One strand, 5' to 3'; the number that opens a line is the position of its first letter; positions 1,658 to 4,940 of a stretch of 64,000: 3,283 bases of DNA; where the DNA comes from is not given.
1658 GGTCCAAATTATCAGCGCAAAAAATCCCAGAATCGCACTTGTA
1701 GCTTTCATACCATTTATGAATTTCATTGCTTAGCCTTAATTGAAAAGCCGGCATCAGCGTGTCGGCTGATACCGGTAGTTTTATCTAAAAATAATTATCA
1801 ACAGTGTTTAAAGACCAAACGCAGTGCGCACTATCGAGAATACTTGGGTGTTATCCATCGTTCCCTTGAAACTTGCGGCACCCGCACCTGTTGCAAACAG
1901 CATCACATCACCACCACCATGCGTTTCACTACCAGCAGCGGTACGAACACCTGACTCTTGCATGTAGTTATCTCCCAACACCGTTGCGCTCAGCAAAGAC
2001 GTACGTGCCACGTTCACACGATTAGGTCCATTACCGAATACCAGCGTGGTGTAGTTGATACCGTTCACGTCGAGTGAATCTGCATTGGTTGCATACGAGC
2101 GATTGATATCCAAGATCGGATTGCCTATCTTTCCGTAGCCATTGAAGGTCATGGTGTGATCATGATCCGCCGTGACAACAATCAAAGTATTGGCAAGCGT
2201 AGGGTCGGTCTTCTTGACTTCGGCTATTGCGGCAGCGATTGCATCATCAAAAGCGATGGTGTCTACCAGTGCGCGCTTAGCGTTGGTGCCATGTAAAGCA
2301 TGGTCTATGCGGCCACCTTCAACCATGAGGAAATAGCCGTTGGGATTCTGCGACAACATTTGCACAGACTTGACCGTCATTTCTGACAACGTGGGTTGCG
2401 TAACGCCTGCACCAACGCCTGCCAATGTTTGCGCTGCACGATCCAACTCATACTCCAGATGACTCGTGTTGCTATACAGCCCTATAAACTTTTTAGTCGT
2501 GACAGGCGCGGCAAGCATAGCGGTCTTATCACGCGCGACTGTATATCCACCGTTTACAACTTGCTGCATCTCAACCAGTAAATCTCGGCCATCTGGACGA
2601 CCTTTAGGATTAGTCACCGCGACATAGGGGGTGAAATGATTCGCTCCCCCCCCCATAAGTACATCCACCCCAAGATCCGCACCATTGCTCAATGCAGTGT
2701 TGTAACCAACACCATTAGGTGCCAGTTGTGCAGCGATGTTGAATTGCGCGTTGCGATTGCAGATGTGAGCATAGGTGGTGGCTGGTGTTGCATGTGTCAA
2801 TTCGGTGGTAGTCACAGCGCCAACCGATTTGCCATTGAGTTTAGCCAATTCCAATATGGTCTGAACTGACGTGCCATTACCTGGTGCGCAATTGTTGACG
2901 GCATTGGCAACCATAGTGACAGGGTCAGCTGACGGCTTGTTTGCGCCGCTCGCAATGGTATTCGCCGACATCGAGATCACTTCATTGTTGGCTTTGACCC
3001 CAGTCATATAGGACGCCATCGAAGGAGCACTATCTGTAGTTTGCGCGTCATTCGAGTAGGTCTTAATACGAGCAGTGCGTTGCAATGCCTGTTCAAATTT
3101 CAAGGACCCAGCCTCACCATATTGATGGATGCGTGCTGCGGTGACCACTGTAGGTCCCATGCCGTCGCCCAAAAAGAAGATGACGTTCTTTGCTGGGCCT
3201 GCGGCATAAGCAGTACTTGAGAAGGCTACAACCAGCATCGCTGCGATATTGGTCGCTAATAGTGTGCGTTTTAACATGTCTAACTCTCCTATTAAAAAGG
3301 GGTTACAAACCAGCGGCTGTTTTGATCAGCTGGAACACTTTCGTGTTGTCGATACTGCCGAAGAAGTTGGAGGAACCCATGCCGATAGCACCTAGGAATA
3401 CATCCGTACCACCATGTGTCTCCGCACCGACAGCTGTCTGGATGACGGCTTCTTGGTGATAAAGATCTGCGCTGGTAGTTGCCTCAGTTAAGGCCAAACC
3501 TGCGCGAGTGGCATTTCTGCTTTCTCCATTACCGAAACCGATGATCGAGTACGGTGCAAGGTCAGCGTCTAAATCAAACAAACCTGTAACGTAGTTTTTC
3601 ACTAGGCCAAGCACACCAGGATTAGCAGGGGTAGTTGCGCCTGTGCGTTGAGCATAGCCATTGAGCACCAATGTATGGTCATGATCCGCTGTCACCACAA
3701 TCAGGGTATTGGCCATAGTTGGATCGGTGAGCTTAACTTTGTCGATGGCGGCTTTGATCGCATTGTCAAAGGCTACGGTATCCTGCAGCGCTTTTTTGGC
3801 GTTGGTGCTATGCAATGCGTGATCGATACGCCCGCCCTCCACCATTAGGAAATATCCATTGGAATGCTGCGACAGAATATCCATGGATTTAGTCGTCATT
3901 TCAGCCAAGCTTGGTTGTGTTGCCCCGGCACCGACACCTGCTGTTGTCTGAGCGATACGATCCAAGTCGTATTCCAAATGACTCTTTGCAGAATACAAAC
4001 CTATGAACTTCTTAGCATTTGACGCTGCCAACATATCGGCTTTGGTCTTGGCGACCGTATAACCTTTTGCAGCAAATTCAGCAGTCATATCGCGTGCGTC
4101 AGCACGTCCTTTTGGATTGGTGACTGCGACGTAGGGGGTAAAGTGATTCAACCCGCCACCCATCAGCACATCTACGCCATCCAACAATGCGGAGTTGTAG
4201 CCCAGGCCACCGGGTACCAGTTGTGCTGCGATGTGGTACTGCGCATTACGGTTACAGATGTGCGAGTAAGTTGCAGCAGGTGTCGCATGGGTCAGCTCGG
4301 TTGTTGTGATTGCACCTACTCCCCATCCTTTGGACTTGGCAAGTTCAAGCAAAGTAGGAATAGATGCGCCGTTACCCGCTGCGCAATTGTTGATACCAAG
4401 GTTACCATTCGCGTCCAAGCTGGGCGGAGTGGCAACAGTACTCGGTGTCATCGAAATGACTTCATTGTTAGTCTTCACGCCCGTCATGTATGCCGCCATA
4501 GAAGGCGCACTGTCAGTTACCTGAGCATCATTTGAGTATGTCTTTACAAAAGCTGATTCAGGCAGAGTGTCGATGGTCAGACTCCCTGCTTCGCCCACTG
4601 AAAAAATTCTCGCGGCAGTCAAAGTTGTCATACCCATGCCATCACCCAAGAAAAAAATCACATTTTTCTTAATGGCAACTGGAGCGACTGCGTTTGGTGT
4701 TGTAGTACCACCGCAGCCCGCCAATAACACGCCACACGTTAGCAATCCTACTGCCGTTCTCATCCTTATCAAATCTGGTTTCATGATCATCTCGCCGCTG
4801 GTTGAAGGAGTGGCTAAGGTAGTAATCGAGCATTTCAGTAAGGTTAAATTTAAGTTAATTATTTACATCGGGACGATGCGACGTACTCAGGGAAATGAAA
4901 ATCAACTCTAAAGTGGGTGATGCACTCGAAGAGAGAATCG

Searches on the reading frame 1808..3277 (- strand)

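Call 17: search_protein_families(library=pfam, proteins=[window:1808-3277:-])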
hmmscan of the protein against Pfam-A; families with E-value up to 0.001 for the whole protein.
window:1808-3277:- (489 aa): 2 families
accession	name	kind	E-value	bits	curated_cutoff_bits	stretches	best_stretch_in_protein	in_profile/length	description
PF00245.25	Alk_phosphatase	-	2.5e-90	303.9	24.4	1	29-486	1-420/423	Alkaline phosphatase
PF00884.28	Sulfatase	-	0.00015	21.6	25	1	31-376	2-245/301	Sulfatase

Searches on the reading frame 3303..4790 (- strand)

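Call 16: search_protein_families(library=pfam, proteins=[window:3303-4790:-])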
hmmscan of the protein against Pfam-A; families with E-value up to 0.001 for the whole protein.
window:3303-4790:- (495 aa): 2 families
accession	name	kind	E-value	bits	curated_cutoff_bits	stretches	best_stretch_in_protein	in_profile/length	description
PF00245.25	Alk_phosphatase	-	1.2e-88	298.4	24.4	1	41-494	1-422/423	Alkaline phosphatase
PF00884.28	Sulfatase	-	4.8e-06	26.5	25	1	42-384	1-255/301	Sulfatase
